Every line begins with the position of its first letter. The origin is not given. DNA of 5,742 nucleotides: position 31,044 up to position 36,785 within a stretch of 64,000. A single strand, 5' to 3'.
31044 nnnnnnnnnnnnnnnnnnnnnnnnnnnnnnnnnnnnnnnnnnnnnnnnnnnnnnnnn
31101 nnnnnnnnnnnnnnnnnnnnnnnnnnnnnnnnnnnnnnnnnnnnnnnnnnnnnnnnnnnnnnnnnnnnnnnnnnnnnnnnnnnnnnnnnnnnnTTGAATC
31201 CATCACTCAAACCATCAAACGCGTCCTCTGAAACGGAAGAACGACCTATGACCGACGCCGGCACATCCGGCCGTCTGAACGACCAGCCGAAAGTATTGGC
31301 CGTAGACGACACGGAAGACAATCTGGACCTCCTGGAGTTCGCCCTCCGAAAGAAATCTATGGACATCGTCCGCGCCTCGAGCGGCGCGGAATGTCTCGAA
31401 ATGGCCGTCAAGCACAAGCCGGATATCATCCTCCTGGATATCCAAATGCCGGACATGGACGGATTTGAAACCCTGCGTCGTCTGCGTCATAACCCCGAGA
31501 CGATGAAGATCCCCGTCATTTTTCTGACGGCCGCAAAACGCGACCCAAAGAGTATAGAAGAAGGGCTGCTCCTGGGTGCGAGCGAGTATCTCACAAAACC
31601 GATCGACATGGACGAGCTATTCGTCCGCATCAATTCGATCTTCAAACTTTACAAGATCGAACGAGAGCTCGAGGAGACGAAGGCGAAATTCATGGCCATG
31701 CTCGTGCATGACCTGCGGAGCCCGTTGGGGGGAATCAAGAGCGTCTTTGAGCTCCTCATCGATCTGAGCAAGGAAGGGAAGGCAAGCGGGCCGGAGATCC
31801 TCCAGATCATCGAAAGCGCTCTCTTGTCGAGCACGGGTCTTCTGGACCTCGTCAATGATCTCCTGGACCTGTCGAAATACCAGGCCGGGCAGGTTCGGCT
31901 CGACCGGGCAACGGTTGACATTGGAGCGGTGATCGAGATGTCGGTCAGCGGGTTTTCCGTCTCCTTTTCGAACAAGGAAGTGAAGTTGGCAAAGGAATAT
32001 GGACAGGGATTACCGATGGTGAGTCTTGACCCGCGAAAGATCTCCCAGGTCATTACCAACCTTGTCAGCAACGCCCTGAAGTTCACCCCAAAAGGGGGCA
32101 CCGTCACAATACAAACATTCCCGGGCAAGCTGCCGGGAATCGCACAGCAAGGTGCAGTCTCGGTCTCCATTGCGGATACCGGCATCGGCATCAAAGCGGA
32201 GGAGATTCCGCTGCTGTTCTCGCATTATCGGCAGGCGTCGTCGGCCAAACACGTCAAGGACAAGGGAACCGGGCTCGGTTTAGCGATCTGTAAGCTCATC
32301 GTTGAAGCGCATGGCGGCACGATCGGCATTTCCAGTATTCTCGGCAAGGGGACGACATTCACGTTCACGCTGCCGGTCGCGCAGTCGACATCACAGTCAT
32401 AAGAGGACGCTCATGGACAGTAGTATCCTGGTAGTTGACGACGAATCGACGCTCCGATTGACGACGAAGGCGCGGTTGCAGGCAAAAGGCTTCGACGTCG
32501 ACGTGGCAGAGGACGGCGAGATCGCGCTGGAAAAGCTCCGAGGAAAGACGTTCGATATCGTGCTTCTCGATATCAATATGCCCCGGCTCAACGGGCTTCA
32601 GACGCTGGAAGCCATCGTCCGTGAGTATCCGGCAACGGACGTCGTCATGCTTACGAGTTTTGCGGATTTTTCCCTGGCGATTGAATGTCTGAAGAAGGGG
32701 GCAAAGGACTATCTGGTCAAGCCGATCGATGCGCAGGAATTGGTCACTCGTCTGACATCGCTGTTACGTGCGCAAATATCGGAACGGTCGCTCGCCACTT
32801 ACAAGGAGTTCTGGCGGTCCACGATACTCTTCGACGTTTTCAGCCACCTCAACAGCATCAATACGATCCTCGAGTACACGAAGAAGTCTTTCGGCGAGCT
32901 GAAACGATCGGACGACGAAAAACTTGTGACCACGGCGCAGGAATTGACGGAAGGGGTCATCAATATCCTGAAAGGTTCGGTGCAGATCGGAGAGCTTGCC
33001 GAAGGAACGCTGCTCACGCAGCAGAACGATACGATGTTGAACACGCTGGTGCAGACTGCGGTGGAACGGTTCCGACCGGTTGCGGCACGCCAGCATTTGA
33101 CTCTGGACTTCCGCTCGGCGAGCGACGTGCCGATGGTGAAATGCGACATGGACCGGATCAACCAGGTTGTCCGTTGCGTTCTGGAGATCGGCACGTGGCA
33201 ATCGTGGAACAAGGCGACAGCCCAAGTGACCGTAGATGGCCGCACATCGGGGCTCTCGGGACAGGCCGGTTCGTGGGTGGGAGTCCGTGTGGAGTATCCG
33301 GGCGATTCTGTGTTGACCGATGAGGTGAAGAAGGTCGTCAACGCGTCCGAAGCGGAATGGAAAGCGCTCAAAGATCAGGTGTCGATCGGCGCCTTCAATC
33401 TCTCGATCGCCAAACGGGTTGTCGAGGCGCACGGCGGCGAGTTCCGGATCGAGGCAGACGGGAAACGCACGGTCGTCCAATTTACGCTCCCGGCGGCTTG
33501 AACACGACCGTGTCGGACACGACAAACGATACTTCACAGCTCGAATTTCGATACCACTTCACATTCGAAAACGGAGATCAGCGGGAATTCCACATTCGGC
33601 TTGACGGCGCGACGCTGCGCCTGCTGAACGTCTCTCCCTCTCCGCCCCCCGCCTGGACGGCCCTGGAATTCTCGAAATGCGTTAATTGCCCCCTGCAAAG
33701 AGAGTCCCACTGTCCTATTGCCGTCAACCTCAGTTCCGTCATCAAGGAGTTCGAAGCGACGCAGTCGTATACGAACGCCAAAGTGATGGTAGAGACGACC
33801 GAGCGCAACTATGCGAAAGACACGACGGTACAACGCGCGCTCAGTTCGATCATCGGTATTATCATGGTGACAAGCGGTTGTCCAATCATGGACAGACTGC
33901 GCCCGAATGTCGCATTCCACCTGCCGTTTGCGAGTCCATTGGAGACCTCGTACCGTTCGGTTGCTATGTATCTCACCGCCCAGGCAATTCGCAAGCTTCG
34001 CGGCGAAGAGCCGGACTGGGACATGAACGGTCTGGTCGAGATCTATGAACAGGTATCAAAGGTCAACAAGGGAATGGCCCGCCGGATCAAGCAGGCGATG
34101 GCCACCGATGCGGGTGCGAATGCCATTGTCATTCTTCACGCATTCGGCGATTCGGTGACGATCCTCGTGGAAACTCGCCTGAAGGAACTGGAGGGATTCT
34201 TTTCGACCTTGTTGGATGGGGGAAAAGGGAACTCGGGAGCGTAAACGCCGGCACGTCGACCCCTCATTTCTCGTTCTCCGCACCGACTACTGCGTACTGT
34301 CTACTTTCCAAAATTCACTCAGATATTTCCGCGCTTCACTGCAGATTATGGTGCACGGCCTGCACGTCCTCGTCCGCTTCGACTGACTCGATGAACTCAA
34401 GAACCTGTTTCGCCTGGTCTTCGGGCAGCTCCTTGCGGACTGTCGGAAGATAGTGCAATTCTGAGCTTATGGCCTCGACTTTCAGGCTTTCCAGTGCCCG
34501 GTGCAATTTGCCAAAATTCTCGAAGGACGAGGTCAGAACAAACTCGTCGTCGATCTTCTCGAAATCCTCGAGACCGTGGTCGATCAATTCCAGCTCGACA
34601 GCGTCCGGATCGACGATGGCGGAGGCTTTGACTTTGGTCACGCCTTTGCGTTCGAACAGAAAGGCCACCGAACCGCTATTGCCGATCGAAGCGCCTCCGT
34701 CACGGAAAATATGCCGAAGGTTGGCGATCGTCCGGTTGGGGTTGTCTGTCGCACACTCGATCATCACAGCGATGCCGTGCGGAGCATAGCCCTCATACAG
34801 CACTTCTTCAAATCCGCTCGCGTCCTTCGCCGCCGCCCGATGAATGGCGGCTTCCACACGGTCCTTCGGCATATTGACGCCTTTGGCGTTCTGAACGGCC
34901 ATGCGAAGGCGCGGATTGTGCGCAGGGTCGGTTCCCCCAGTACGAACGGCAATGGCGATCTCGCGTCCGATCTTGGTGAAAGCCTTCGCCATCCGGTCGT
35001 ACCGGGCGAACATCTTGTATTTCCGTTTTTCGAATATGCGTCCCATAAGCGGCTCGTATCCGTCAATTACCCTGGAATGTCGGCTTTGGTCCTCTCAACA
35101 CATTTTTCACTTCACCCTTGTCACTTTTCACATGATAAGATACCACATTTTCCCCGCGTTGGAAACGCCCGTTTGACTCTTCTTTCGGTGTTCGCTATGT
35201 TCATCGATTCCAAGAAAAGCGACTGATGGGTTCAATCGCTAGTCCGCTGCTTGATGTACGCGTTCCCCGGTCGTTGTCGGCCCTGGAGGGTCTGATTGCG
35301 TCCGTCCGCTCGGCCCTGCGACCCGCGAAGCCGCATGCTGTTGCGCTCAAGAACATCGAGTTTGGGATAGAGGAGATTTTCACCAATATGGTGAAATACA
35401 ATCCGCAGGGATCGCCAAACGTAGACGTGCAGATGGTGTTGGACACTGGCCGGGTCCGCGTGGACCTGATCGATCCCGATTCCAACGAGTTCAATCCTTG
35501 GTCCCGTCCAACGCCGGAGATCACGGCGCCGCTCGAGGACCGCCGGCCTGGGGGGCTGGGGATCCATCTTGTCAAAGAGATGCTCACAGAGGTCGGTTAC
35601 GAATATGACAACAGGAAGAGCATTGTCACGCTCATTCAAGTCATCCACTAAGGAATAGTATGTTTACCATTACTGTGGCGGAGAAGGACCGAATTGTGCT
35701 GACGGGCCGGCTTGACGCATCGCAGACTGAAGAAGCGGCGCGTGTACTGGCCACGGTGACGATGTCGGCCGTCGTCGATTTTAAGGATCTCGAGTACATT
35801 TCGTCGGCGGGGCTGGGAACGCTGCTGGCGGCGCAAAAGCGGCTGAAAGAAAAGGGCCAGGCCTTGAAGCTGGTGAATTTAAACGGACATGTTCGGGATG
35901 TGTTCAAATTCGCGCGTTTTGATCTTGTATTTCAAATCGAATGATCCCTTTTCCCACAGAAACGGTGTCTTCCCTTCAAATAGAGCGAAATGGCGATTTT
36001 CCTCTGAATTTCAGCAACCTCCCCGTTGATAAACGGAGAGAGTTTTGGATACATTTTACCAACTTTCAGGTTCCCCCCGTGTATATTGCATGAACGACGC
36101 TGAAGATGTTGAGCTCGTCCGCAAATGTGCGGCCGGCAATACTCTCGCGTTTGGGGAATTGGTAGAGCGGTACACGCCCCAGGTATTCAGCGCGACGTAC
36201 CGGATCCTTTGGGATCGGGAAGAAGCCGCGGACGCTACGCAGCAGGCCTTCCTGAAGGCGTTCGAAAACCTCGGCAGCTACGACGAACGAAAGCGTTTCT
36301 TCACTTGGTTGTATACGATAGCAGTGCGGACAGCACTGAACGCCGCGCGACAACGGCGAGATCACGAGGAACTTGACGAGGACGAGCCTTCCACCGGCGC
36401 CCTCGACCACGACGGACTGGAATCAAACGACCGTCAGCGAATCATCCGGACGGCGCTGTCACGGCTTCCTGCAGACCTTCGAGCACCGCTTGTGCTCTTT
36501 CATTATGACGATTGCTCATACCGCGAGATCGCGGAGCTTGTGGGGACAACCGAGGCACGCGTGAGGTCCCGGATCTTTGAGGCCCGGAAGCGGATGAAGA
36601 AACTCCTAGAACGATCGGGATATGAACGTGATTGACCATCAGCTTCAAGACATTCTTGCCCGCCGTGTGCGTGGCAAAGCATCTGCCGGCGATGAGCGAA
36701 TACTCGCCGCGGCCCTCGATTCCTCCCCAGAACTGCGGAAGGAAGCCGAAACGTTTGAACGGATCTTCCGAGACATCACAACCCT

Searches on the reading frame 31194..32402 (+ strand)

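Call 3: search_protein_families(library=pfam, proteins=[window:31194-32402:+], max_evalue=0.01)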
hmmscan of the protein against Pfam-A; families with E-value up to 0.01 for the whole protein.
window:31194-32402:+ (402 aa): 3 families
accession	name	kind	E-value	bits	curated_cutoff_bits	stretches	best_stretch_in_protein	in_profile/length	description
PF02518.31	HATPase_c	-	3.7e-29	101.8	26.4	1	279-396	2-110/111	Histidine kinase-, DNA gyrase B-, and HSP90-like ATPase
PF00072.30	Response_reg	-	4.4e-28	98.1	30.2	1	34-146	1-110/111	Response regulator receiver domain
PF00512.31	HisKA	-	4.8e-12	46.2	26.9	1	163-232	2-66/66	His Kinase A (phospho-acceptor) domain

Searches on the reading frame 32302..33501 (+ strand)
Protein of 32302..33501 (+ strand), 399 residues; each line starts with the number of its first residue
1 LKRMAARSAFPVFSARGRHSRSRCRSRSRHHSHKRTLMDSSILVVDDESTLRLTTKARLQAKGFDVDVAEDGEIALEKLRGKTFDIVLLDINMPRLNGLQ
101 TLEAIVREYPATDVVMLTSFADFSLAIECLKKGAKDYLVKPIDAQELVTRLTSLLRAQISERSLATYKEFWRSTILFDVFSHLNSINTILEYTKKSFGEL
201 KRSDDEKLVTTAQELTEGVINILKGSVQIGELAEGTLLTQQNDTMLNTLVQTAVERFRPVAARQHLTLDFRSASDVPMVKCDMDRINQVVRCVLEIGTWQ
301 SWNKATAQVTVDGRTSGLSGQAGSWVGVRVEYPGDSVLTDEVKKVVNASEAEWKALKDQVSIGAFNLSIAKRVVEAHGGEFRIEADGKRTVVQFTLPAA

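Call 3: search_protein_families(library=pfam, proteins=[window:32302-33501:+], max_evalue=0.01)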
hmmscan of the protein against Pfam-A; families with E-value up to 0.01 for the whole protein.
window:32302-33501:+ (399 aa): 2 families
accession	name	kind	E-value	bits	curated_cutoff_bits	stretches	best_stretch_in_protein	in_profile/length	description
PF00072.30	Response_reg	-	1.3e-30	106.3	30.2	1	42-151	1-110/111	Response regulator receiver domain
PF02518.31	HATPase_c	-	0.00048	21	26.4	1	309-398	29-109/111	Histidine kinase-, DNA gyrase B-, and HSP90-like ATPase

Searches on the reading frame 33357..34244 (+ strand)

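Call 3: search_protein_families(library=pfam, proteins=[window:33357-34244:+], max_evalue=0.01)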
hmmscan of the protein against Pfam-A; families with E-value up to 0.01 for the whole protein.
window:33357-34244:+ (295 aa): 1 family
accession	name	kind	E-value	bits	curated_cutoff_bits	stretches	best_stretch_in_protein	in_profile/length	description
PF21842.1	DUF6901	-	3.2e-79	265.9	27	1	64-282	1-221/222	Domain of unknown function (DUF6901)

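Call 34: search_protein_families(library=ncbifam, proteins=[window:33357-34244:+], max_evalue=0.01)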
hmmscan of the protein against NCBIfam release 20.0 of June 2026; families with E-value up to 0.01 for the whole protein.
window:33357-34244:+ (295 aa): 0 families

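Call 35: search_protein_families(library=padloc, proteins=[window:33357-34244:+], max_evalue=0.001)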
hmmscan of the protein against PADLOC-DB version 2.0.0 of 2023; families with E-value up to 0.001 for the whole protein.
window:33357-34244:+ (295 aa): 0 families

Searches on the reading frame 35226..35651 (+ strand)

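Call 28: search_protein_families(library=pfam, proteins=[window:35226-35651:+], max_evalue=0.001)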
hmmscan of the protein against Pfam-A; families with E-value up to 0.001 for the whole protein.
window:35226-35651:+ (141 aa): 1 family
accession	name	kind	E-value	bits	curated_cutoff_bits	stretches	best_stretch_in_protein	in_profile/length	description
PF13581.12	HATPase_c_2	-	1.4e-15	57.9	27.4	1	16-137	4-126/127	Histidine kinase-like ATPase domain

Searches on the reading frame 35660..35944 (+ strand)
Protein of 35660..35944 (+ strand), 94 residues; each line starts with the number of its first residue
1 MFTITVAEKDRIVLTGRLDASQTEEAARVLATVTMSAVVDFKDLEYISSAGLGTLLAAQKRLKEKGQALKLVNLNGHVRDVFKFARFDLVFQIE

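Call 28: search_protein_families(library=pfam, proteins=[window:35660-35944:+], max_evalue=0.001)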
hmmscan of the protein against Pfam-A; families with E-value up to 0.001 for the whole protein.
window:35660-35944:+ (94 aa): 2 families
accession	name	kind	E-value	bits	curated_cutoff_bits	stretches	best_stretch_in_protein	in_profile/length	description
PF13466.11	STAS_2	-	5.7e-13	49.3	29.2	1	12-88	1-80/80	STAS domain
PF01740.26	STAS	-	1.5e-09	38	22.6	1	35-93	41-99/106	STAS domain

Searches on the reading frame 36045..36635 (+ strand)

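Call 28: search_protein_families(library=pfam, proteins=[window:36045-36635:+], max_evalue=0.001)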
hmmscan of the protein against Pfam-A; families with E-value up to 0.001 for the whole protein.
window:36045-36635:+ (196 aa): 3 families
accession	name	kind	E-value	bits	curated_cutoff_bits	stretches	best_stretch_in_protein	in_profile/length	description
PF04542.20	Sigma70_r2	-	3e-15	56.2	24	1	39-105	1-69/71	Sigma-70 region 2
PF08281.18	Sigma70_r4_2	-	3.1e-15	56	25.7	1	132-184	2-54/54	Sigma-70, region 4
PF04545.22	Sigma70_r4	-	8.2e-09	35.3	24.1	1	137-186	1-50/50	Sigma-70, region 4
